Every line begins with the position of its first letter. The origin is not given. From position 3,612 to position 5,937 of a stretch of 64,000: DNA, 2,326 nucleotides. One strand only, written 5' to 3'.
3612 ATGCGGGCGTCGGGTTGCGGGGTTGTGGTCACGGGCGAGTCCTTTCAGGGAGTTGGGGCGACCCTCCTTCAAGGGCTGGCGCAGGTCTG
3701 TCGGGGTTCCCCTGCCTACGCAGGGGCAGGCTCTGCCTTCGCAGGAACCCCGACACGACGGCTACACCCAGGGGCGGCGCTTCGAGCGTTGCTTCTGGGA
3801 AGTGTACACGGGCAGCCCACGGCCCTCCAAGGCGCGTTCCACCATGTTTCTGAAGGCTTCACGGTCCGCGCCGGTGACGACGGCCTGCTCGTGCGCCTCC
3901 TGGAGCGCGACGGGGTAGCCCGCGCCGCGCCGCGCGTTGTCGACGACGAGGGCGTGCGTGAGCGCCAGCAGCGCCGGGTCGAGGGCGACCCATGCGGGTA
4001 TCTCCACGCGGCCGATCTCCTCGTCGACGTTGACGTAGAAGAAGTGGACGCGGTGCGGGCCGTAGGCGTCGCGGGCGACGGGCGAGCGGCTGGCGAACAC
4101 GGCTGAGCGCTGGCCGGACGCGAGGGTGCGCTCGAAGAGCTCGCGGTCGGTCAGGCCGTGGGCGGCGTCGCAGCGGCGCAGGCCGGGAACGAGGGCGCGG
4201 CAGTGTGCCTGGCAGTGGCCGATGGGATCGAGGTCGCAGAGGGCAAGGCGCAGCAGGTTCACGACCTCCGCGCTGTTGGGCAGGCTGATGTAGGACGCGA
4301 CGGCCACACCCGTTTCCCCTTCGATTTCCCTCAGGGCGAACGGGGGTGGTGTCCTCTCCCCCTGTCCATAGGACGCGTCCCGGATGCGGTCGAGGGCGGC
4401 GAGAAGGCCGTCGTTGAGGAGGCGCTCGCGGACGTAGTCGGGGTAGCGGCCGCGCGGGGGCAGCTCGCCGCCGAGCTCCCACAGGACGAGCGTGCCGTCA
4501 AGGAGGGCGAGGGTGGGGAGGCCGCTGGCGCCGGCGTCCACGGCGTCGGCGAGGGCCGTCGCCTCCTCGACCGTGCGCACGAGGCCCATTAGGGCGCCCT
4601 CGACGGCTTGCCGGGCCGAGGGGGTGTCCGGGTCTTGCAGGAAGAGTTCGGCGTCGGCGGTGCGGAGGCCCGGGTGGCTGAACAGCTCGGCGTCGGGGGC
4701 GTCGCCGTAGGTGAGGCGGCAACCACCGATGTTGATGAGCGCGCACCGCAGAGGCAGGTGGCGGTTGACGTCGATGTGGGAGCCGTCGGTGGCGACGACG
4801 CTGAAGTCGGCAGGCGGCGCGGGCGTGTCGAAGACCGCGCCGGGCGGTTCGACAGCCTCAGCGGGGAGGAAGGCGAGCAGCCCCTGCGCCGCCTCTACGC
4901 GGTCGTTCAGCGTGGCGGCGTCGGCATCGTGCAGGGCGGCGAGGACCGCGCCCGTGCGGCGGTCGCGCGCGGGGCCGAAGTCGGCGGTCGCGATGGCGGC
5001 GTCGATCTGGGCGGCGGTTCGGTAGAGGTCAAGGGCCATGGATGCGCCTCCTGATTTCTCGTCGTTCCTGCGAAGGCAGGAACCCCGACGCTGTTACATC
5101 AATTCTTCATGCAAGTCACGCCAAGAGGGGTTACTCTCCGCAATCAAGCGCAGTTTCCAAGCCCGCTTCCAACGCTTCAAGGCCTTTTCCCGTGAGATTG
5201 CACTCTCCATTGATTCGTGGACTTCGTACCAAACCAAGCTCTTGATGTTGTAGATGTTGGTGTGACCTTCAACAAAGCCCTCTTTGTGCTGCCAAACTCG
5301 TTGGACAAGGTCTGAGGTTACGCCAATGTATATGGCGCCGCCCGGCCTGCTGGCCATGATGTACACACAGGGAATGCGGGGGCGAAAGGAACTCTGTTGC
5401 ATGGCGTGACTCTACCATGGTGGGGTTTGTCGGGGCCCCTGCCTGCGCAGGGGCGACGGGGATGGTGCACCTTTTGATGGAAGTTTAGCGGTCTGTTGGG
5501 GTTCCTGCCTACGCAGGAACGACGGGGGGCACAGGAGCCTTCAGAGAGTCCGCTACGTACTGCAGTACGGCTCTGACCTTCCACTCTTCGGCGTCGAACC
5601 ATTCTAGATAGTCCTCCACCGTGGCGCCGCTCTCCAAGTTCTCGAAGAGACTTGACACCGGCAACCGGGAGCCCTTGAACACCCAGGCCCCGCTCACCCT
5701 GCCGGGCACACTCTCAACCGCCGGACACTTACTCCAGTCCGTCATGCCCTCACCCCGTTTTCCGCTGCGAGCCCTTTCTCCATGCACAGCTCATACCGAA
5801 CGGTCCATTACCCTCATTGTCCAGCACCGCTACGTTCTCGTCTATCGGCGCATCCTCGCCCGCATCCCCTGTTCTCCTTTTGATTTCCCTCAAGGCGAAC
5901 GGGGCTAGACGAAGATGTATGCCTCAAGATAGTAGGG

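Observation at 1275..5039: Three-gene nurA / stand-alone HAS-barrel / herA operon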

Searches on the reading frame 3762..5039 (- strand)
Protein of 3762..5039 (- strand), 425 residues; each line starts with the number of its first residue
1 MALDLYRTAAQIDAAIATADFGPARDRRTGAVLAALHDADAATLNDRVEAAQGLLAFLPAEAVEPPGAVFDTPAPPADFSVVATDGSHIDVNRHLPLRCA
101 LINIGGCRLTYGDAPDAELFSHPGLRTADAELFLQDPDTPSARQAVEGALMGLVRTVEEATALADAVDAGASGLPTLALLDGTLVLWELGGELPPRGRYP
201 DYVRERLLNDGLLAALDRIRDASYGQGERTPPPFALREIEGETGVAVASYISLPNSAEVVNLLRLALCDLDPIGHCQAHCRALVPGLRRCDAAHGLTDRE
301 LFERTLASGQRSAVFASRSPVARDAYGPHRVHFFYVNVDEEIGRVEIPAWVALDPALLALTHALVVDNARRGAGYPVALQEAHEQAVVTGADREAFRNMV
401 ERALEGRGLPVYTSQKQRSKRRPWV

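Call 3: search_protein_families(library=pfam, proteins=[window:3762-5039:-], max_evalue=1)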
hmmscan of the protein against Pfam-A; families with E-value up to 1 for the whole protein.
window:3762-5039:- (425 aa): 1 family
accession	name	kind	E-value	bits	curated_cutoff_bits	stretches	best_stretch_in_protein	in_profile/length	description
PF09376.16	NurA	-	4.3e-21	76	21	1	80-388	2-254/254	NurA domain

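Call 4: search_protein_families(library=padloc, proteins=[window:3762-5039:-], max_evalue=1)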
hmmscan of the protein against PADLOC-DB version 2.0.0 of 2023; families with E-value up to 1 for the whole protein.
window:3762-5039:- (425 aa): 0 families

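Call 5: search_protein_families(library=ncbifam, proteins=[window:3762-5039:-], max_evalue=1)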
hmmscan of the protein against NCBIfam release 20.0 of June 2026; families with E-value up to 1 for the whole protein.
window:3762-5039:- (425 aa): 0 families

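Call 35: find_homologous_proteins(query=A4, max_evalue=1e-10)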
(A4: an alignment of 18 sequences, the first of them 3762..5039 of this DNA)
Query A4 (18 sequences) (425 aa, profile of the alignment): 2426 proteins with E <= 1e-10 among 8000 candidates; the best 120 are listed.
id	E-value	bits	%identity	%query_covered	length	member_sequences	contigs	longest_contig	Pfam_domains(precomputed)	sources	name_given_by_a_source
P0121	1.4e-190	651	48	100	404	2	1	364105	PF09376.17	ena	-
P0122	5.9e-190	649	47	100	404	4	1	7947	PF09376.17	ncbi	-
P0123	1.5e-189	648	68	100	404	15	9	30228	PF09376.17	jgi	jgi:hypothetical protein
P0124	2.2e-189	648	68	100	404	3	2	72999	PF09376.17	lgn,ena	-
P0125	2.6e-188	644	48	100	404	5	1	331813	PF09376.17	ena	-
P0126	1.3e-187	642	49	100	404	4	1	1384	PF09376.17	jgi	-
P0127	1.6e-187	641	66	100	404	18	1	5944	PF09376.17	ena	-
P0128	2.4e-186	638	48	100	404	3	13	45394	PF09376.17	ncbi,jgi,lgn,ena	jgi:GNAT superfamily N-acetyltransferase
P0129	3.7e-186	637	47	100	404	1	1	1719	PF09376.17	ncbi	-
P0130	7.3e-186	636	47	100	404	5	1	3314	PF09376.17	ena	-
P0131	1.0e-185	635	61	100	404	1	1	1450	PF09376.17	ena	-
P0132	1.6e-185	635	45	100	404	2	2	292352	PF09376.17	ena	-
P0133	2.8e-185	634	47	100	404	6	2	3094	PF09376.17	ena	-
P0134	6.5e-185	633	84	100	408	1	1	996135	PF09376.17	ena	-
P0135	1.0e-184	632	46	100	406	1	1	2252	PF09376.17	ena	-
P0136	1.4e-184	632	48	100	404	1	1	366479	PF09376.17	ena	-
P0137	2.3e-184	631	48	100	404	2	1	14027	PF09376.17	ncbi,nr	ncbi:MAG: DNA double-strand break repair nuclease NurA [Chloroflexi bacterium]|nr:DNA double-strand 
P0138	2.6e-184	631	43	100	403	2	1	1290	PF09376.17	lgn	-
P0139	4.1e-184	630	43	100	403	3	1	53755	PF09376.17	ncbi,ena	-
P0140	4.6e-184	630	43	100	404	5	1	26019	PF09376.17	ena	-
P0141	7.1e-184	629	84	100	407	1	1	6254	PF09376.17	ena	-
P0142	7.6e-184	629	48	100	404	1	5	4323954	PF09376.17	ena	-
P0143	1.2e-183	629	85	100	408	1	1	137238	PF09376.17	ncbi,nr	ncbi:MAG: DNA double-strand break repair nuclease NurA [Chloroflexi bacterium]|nr:DNA double-strand 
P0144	3.5e-183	627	48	100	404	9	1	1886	PF09376.17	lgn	-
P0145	6.8e-183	626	48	100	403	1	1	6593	PF09376.17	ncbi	-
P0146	7.9e-183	626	45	100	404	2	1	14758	PF09376.17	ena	-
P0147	1.2e-182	625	43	100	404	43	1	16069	PF09376.17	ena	-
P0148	1.4e-182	625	83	100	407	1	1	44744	PF09376.17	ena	-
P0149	1.6e-182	625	84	100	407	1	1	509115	PF09376.17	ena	-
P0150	1.8e-182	625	48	100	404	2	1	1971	PF09376.17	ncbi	-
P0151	1.8e-182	625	83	100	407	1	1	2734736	PF09376.17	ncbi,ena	-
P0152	2.0e-182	625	44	100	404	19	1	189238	PF09376.17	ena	-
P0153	2.3e-182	624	88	100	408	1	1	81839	PF09376.17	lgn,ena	-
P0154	2.6e-182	624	45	100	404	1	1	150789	PF09376.17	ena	-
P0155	2.7e-182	624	84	100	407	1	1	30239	PF09376.17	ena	-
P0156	2.7e-182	624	48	100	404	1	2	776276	PF09376.17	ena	-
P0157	3.0e-182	624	48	100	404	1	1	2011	PF09376.17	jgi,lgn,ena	-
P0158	3.1e-182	624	46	100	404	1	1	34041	PF09376.17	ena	-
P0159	3.2e-182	624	48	100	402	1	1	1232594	PF09376.17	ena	-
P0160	3.5e-182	624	44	100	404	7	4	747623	PF09376.17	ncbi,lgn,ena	-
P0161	5.6e-182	623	48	100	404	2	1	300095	PF09376.17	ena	-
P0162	6.4e-182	623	47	100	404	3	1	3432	PF09376.17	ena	-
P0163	7.1e-182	623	87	100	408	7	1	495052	PF09376.17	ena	-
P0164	7.4e-182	623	83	100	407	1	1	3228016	PF09376.17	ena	-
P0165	8.3e-182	623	82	100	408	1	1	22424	PF09376.17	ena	-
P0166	1.2e-181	622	83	100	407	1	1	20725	PF09376.17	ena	-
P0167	1.4e-181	622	46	100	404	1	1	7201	PF09376.17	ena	-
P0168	1.6e-181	622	84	100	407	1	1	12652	PF09376.17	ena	-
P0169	2.8e-181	621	83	100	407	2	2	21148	PF09376.17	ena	-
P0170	3.0e-181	621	45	100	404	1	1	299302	PF09376.17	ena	-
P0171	3.1e-181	621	69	92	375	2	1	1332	PF09376.17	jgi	jgi:GNAT superfamily N-acetyltransferase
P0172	3.2e-181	621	46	100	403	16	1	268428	PF09376.17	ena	-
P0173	3.4e-181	621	44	100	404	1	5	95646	PF09376.17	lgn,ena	-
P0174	3.5e-181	621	63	94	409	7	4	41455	PF09376.17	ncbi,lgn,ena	-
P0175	5.7e-181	620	46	100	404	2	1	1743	PF09376.17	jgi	jgi:GNAT superfamily N-acetyltransferase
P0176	6.6e-181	620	82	100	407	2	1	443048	PF09376.17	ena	-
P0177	7.1e-181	619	45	100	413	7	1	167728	PF09376.17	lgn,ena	-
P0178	1.2e-180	619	83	100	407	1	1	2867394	PF09376.17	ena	-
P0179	1.7e-180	618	84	100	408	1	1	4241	PF09376.17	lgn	-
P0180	1.9e-180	618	45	100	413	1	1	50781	PF09376.17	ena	-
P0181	2.0e-180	618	45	100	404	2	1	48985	PF09376.17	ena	-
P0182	2.3e-180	618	46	100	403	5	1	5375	PF09376.17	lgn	-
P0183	2.5e-180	618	88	100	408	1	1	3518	PF09376.17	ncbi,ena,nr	ncbi:MAG: DNA double-strand break repair nuclease NurA [Chloroflexota bacterium]|nr:DNA double-stran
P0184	2.6e-180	618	46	100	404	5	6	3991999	PF09376.17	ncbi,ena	-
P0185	3.5e-180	617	85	100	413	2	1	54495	PF09376.17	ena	-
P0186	4.4e-180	617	46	100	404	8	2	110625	PF09376.17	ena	-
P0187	4.7e-180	617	83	100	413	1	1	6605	PF09376.17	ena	-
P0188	4.7e-180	617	82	100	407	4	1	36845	PF09376.17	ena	-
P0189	7.2e-180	616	46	100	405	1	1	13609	PF09376.17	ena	-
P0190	9.6e-180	616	84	100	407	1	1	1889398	PF09376.17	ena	-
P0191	1.2e-179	615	48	100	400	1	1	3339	PF09376.17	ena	-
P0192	1.2e-179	615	49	100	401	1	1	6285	PF09376.17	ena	-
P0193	1.4e-179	615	43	100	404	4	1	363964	PF09376.17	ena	-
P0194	1.4e-179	615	47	100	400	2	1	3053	PF09376.17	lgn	-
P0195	1.6e-179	615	100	100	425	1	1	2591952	PF09376.17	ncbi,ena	-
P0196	2.3e-179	615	47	100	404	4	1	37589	PF09376.17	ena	-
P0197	2.3e-179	615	46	100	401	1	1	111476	PF09376.17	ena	-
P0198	2.4e-179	614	45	100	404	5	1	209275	PF09376.17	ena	-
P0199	2.4e-179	614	63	100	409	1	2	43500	PF09376.17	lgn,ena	-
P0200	3.1e-179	614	45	100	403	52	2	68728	PF09376.17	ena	-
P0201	3.4e-179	614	43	100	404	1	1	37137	PF09376.17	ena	-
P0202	5.5e-179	613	48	100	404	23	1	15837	PF09376.17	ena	-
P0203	6.1e-179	613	81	100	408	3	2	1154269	PF09376.17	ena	-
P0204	6.1e-179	613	46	100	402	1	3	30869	PF09376.17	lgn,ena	-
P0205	6.3e-179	613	48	100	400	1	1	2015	PF09376.17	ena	-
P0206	6.6e-179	613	84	100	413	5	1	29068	PF09376.17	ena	-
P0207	7.8e-179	613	46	100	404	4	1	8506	PF09376.17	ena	-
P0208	1.1e-178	612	84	100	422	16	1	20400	PF09376.17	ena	-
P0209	1.5e-178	612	45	100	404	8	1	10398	PF09376.17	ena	-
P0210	3.0e-178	611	77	100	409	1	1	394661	PF09376.17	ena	-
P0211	4.1e-178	610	42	100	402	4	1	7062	PF09376.17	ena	-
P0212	4.6e-178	610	46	100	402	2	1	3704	PF09376.17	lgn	-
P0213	5.6e-178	610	45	100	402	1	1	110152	PF09376.17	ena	-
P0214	5.9e-178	610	45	100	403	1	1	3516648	PF09376.17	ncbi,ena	-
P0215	8.3e-178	609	82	100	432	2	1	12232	PF09376.17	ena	-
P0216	8.4e-178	609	43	100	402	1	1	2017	PF09376.17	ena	-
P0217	9.5e-178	609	45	100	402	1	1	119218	PF09376.17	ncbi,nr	ncbi:MAG: DNA double-strand break repair nuclease NurA [Chloroflexi bacterium]|nr:DNA double-strand 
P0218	9.6e-178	609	64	100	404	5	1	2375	PF09376.17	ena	-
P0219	1.1e-177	609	84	100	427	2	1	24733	PF09376.17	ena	-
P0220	1.2e-177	609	45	100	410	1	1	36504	PF09376.17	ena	-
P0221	1.3e-177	609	48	100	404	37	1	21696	PF09376.17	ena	-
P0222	1.6e-177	608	47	100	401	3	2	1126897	PF09376.17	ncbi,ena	-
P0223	1.7e-177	608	44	100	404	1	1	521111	PF09376.17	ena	-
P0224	1.9e-177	608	91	100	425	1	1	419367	PF09376.17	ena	-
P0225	2.7e-177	608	64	100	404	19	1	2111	PF09376.17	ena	-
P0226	3.9e-177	607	45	100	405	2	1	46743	PF09376.17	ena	-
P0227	6.0e-177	607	54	99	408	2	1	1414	PF09376.17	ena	-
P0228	6.8e-177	606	82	100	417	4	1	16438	PF09376.17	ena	-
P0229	7.7e-177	606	45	100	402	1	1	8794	PF09376.17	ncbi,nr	ncbi:MAG: hypothetical protein HW388_1451 [Dehalococcoidia bacterium]|nr:hypothetical protein [Dehal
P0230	1.3e-176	605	48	99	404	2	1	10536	PF09376.17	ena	-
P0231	1.4e-176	605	44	100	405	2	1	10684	PF09376.17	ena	-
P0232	3.0e-176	604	45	100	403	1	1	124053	PF09376.17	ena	-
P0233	3.5e-176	604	45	100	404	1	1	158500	PF09376.17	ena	-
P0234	4.8e-176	604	45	100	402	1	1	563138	PF09376.17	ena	-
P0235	5.4e-176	603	45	100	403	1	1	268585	PF09376.17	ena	-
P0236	7.9e-176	603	44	100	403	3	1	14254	PF09376.17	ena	-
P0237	1.5e-175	602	56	100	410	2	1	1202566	PF09376.17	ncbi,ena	-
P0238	1.6e-175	602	45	100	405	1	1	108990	PF09376.17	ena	-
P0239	1.6e-175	602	46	99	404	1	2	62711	PF09376.17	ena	-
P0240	2.0e-175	602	45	100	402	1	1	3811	PF09376.17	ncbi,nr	ncbi:MAG: DNA double-strand break repair nuclease NurA [Chloroflexi bacterium]|nr:DNA double-strand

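Call 56: search_solved_structures(query=window:3762-5039:-, max_evalue=0.01, show_alignments=1)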
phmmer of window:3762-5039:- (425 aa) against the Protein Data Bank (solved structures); distinct sequences matched with E-value up to 0.01: 0.

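Call 68: predict_structure(alignment_id=A6)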
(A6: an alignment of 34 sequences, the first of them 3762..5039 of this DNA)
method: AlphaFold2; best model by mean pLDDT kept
length: 425 residues; sequences in the alignment: 34
mean_pLDDT: 83.9   pTM: 0.85
mean pLDDT of the five models: 83.9, 82.5, 82.3, 81.4, 77.3
residues with pLDDT >= 90: 212; 70-90: 145; 50-70: 42; < 50: 26
segments of 3 or more residues with pLDDT < 50: 1-3, 193-195, 227-241, 421-425
pLDDT, mean of each block of 10 residues (from residue 1): 67 69 80 91 92 84 96 93 93 71 96 94 90 88 88 95 93 87 86 62 92 96 64 42 82 88 88 76 66 86 95 94 89 94 96 94 94 87 89 84 81 55 42
secondary structure, 60 per line:
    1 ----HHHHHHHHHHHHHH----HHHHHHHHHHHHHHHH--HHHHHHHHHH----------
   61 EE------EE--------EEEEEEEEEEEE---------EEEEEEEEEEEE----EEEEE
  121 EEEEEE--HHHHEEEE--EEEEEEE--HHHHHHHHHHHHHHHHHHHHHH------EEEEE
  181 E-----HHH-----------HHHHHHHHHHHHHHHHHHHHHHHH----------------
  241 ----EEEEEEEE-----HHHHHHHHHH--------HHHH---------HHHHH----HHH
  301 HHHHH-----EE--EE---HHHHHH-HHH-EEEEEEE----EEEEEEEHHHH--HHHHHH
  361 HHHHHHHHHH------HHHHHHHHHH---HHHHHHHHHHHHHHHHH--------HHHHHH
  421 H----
elements in order: H5-18 H23-38 H41-50 E79-90 E100-111 E116-126 H129-132 E133-136 E139-145 H148-169 E176-181 H201-224 E245-252 H258-267 H276-279 H289-293 H298-305 H320-325 E331-337 E342-348 H349-352 H355-370 H377-386 H390-406 H415-421

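Call 70: fold_search(model_id=the predicted structure, library=pdb)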
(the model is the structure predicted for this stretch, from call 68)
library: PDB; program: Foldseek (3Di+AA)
matches with E <= 10: 635; with E <= 0.001: 5
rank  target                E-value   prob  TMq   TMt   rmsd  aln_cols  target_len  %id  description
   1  9rwz_A                8.4e-05  0.96  0.24  0.15  11.4       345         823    8  ZSWIM8-CUL3 complex bound to AGO2-miR-7-CYRANO (released 2026-03-18)
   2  1zup_A                1.1e-04  1.00  0.34  0.46   7.7       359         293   11  CRYSTAL STRUCTURE OF A PUTATIVE NUCLEASE WITH A RIBONUCLEASE H-LIKE MOTIF FOLD (TM1739) FROM THERMOTOGA MARITIMA AT 2. (released 2005-06-21)
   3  7ki3_D                5.4e-04  0.92  0.24  0.15  10.0       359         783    8  Human Argonaute2:miR-122 bound to the HCV genotype 1a site-1 RNA (released 2021-10-06)
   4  9dhx_A                7.8e-04  0.97  0.27  0.19   9.8       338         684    7  human Argonaute2 R315V/H316A - miR-122 in complex with a fully complementary target (released 2026-03-04)
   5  4w5t_A                8.3e-04  0.97  0.28  0.17  11.3       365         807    8  The Crystal Structure of Human Argonaute2 Bound to a Guide and Target RNA Containing Seed Pairing from 2-7 (released 2014-11-12)
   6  4z4h_A                1.2e-03  0.95  0.26  0.16   9.1       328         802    7  Human Argonaute2 A481T Mutant Bound to t1-A Target RNA (released 2015-09-23)
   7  1wsj_A                1.4e-03  0.95  0.16  0.33   6.8       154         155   12  Crystal structure of E.coli RNase HI active site mutant (K87A/H124A) (released 2004-11-23)
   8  7swf_A                1.4e-03  0.63  0.21  0.13  16.7       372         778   11  Cryo-EM structure of Arabidopsis Ago10-guide-target RNA complex in a central duplex conformation (released 2022-08-03)
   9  4z4g_A                1.5e-03  0.94  0.27  0.17   9.2       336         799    6  Human Argonaute2 Bound to t1-Inosine Target RNA (released 2015-09-23)
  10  4z4f_A                1.5e-03  0.93  0.26  0.16   9.4       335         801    6  Human Argonaute2 Bound to t1-DAP Target RNA (released 2015-09-23)
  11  8jr8_A                1.7e-03  0.89  0.25  0.24   9.4       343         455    9  MapSPARTA dimer bound with guide-target (released 2024-09-11)
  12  2z1h                  1.8e-03  0.94  0.16  0.34   6.7       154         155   13  Crystal structure of E.coli RNase HI surface charged mutant(Q4R/T92K/Q105K/Q113R/Q115K/N143K/T145K) (released 2007-11-13)
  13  6cbd_A                2.0e-03  0.90  0.25  0.16  10.1       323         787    7  Crystal Structure of Human Argonaute2 Bound to Three Tryptophans (released 2018-04-18)
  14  4kxt_A                2.3e-03  0.87  0.26  0.16  10.3       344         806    9  Structure of human ARGONAUTE1 in complex with guide RNA (released 2013-07-31)
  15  1wsj_G                2.6e-03  0.94  0.17  0.38   6.2       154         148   13  Crystal structure of E.coli RNase HI active site mutant (K87A/H124A) (released 2004-11-23)
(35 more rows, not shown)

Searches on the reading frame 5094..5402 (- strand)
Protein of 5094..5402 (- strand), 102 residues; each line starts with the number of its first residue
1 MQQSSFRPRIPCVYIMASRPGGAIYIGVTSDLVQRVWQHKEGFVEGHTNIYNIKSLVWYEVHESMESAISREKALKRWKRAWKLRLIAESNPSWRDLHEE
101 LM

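Call 3: search_protein_families(library=pfam, proteins=[window:5094-5402:-], max_evalue=1)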
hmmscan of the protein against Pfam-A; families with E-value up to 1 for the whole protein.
window:5094-5402:- (102 aa): 1 family
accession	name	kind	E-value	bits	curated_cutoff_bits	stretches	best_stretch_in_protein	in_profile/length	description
PF01541.30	GIY-YIG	-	6.7e-15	55.6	22.6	1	12-84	3-77/78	GIY-YIG catalytic domain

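Call 4: search_protein_families(library=padloc, proteins=[window:5094-5402:-], max_evalue=1)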
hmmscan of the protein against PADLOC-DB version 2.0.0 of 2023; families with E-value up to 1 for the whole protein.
window:5094-5402:- (102 aa): 0 families

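Call 5: search_protein_families(library=ncbifam, proteins=[window:5094-5402:-], max_evalue=1)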
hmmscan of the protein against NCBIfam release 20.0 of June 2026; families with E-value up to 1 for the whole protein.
window:5094-5402:- (102 aa): 5 families
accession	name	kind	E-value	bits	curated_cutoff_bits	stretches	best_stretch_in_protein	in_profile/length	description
NF005906.0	PRK07883.1-4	equivalog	0.016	13.6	495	1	8-42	213-247/563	DEDD exonuclease domain-containing protein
NF005905.0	PRK07883.1-3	equivalog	0.04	12.5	508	1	8-40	224-256/581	DEDD exonuclease domain-containing protein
NF005907.0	PRK07883.1-5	equivalog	0.04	12.3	454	1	8-93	228-304/584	DEDD exonuclease domain-containing protein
TIGR01453.1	grpIintron_endo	subfamily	0.079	13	56.05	1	13-42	4-33/215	group I intron endonuclease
NF005903.0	PRK07883.1-1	equivalog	0.11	10.9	1038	1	8-42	246-280/642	DEDD exonuclease domain-containing protein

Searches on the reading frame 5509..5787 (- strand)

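Call 3: search_protein_families(library=pfam, proteins=[window:5509-5787:-], max_evalue=1)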
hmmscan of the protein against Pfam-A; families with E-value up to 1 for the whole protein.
window:5509-5787:- (92 aa): 1 family
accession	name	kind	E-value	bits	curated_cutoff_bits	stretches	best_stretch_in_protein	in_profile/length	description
PF04255.20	DUF433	-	8.1e-10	38.8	23.6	1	25-77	2-55/56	Protein of unknown function (DUF433)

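Call 4: search_protein_families(library=padloc, proteins=[window:5509-5787:-], max_evalue=1)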
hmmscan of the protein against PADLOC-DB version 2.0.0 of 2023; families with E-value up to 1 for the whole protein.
window:5509-5787:- (92 aa): 0 families

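Call 5: search_protein_families(library=ncbifam, proteins=[window:5509-5787:-], max_evalue=1)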
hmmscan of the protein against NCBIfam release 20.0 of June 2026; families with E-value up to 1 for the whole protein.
window:5509-5787:- (92 aa): 0 families
